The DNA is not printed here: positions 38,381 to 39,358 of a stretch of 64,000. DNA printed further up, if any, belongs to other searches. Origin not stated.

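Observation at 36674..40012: Membrane-anchored WD40 propeller / caspase (C14) giant protein wedged between cmk and rpsA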

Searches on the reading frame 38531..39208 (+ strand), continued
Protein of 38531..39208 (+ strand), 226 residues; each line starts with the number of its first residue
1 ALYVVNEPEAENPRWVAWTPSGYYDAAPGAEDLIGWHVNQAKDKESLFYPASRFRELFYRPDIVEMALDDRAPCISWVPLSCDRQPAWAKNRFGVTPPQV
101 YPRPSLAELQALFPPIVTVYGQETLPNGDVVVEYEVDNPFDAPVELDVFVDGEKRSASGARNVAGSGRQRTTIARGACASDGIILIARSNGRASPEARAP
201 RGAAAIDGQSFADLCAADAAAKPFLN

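Call 73: search_protein_families(library=pfam, proteins=[P0131, P0145, P0159, P0121, P0130], max_evalue=0.001)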
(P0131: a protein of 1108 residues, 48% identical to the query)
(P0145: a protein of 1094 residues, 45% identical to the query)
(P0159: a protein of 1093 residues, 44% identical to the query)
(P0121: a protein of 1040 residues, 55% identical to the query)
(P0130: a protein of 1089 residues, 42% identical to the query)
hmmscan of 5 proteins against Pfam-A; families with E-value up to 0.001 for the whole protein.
P0131 (1108 aa): 24 families
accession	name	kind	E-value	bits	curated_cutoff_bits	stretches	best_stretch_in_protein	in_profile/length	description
PF25174.1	Beta-prop_THOC3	-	6.8e-24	84.8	305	3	284-438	3-147/272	THOC3 beta-propeller domain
PF00400.38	WD40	-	1.6e-18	66.7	27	2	281-311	6-38/39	WD domain, G-beta repeat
PF23414.1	Beta-prop_EML_2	-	4.4e-17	62.8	90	1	190-344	2-142/266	Echinoderm microtubule-associated protein second beta-propeller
PF00656.27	Peptidase_C14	-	2.9e-16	60.3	21.4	1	858-1089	3-223/233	Caspase domain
PF25173.1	Beta-prop_WDR3_1st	-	2.1e-14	54.1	154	2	170-253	99-175/184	WDR3 first beta-propeller domain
PF24814.1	WD40_Prp19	-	1.4e-13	51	320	1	187-385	92-278/281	Prp19 WD40 domain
PF24817.1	WD40_WDHD1_1st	-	7e-12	45.6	109.9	2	184-314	126-252/291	WDHD1 first WD40 domain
PF13180.12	PDZ_2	-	1.4e-10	41.8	27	1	100-164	12-78/80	PDZ domain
PF25168.1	Beta-prop_WDR36-Utp21_2nd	-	7e-10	39.2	84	1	187-311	158-267/335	WDR36/Utp21 second beta-propeller domain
PF24782.2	WD40_MABP1-WDR62_2nd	-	3.6e-09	36.5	290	1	188-312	227-340/341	MABP1/WDR62 second WD40 domain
PF25175.1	Beta-prop_WDR5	-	4.1e-09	36.5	250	1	197-353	63-207/296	WDR5 beta-propeller domain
PF12894.13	ANAPC4_WD40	-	9.3e-09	35.9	22.9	0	645-686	47-88/91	Anaphase-promoting complex subunit 4 WD40 domain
PF24807.1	WD40_CDC20-Fz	-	7.9e-08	32.4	200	1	186-352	135-292/292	CDC20/Fizzy WD40 domain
PF25172.1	Beta-prop_WDR3_2nd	-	2.7e-07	30.6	140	0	238-353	180-287/293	WDR3 second beta-propeller domain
PF24805.1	EIF3I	-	2.9e-07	30.4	200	1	185-355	51-218/324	EIF3I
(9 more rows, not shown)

P0145 (1094 aa): 7 families
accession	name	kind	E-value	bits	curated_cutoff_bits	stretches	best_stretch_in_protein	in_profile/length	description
PF00656.27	Peptidase_C14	-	1.1e-13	51.9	21.4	1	846-1045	3-198/233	Caspase domain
PF23414.1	Beta-prop_EML_2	-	1.8e-07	31.2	90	0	312-408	11-100/266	Echinoderm microtubule-associated protein second beta-propeller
PF18975.6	DUF5711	-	3.9e-07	30.1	26.3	1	281-368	74-166/344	Family of unknown function (DUF5711)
PF25174.1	Beta-prop_THOC3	-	7.6e-07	28.8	305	0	299-414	45-154/272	THOC3 beta-propeller domain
PF00595.29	PDZ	-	0.00011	23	23.2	1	62-89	34-60/81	PDZ domain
PF17820.7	PDZ_6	-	0.00015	21.9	27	1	65-89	9-33/54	PDZ domain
PF24817.1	WD40_WDHD1_1st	-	0.00031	20.5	109.9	0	337-410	174-243/291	WDHD1 first WD40 domain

P0159 (1093 aa): 2 families
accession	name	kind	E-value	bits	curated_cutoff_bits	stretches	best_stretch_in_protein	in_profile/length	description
PF00656.27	Peptidase_C14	-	2.4e-17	63.9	21.4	1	846-1076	4-221/233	Caspase domain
PF25174.1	Beta-prop_THOC3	-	6e-07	29.2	305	0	347-454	92-191/272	THOC3 beta-propeller domain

P0121 (1040 aa): 16 families
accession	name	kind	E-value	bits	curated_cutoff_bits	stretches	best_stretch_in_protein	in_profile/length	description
PF25174.1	Beta-prop_THOC3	-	1.1e-22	80.8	305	1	109-364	40-270/272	THOC3 beta-propeller domain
PF00400.38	WD40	-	1.5e-20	73.1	27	0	257-284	11-39/39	WD domain, G-beta repeat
PF24814.1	WD40_Prp19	-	1.4e-18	67.4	320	2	111-242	87-205/281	Prp19 WD40 domain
PF23414.1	Beta-prop_EML_2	-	1.3e-17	64.5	90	2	121-232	4-100/266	Echinoderm microtubule-associated protein second beta-propeller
PF00656.27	Peptidase_C14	-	3.1e-16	60.2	21.4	1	791-1027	3-225/233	Caspase domain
PF24817.1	WD40_WDHD1_1st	-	3.2e-12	46.7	109.9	1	111-265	124-273/291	WDHD1 first WD40 domain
PF23393.2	Beta-prop_WDR90_POC16_2nd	-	3.2e-11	43.4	60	0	255-365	76-196/291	WDR90/POC16, second beta-propeller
PF25173.1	Beta-prop_WDR3_1st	-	4.3e-11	43.3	154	1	231-336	4-107/184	WDR3 first beta-propeller domain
PF24807.1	WD40_CDC20-Fz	-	3.6e-10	40.1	200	1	193-367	29-196/292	CDC20/Fizzy WD40 domain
PF25175.1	Beta-prop_WDR5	-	1.1e-06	28.5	250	0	169-273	96-195/296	WDR5 beta-propeller domain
PF25168.1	Beta-prop_WDR36-Utp21_2nd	-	2.8e-06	27.3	84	0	112-183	237-297/335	WDR36/Utp21 second beta-propeller domain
PF12894.13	ANAPC4_WD40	-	5e-06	27.1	22.9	0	271-337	10-75/91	Anaphase-promoting complex subunit 4 WD40 domain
PF24782.2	WD40_MABP1-WDR62_2nd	-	7.5e-06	25.6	290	0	106-241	216-339/341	MABP1/WDR62 second WD40 domain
PF25172.1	Beta-prop_WDR3_2nd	-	8.6e-05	22.3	140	0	111-230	76-192/293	WDR3 second beta-propeller domain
PF24805.1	EIF3I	-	0.00022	20.9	200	0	164-335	49-223/324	EIF3I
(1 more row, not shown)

P0130 (1089 aa): 15 families
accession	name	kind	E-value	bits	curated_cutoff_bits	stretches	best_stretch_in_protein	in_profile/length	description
PF00656.27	Peptidase_C14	-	3e-16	60.3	21.4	1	830-1024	4-195/233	Caspase domain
PF24807.1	WD40_CDC20-Fz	-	1.6e-15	57.7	200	2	207-382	30-194/292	CDC20/Fizzy WD40 domain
PF25174.1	Beta-prop_THOC3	-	4.4e-12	46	305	0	203-348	107-243/272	THOC3 beta-propeller domain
PF23414.1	Beta-prop_EML_2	-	6.8e-12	45.7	90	1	207-381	21-178/266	Echinoderm microtubule-associated protein second beta-propeller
PF24817.1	WD40_WDHD1_1st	-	9.8e-12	45.1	109.9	0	234-342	9-112/291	WDHD1 first WD40 domain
PF00400.38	WD40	-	6.5e-11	42.7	27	1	111-143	6-38/39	WD domain, G-beta repeat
PF24796.1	WDR55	-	4.4e-10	39.5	200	0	203-340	156-288/296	WDR55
PF25172.1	Beta-prop_WDR3_2nd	-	6.6e-09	35.8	140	0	111-145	254-288/293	WDR3 second beta-propeller domain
PF25173.1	Beta-prop_WDR3_1st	-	3.8e-08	33.7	154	0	103-145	142-184/184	WDR3 first beta-propeller domain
PF24814.1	WD40_Prp19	-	1.8e-07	31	320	0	598-671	90-164/281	Prp19 WD40 domain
PF25168.1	Beta-prop_WDR36-Utp21_2nd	-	1.1e-06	28.6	84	0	111-146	235-270/335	WDR36/Utp21 second beta-propeller domain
PF12894.13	ANAPC4_WD40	-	5.6e-05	23.7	22.9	0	590-651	26-88/91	Anaphase-promoting complex subunit 4 WD40 domain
PF24805.1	EIF3I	-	0.0003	20.5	200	0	280-337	151-209/324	EIF3I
PF24782.2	WD40_MABP1-WDR62_2nd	-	0.00085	18.8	290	0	599-664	225-291/341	MABP1/WDR62 second WD40 domain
PF12770.12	CHAT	-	0.00088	19.2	24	0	823-998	78-233/289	CHAT domain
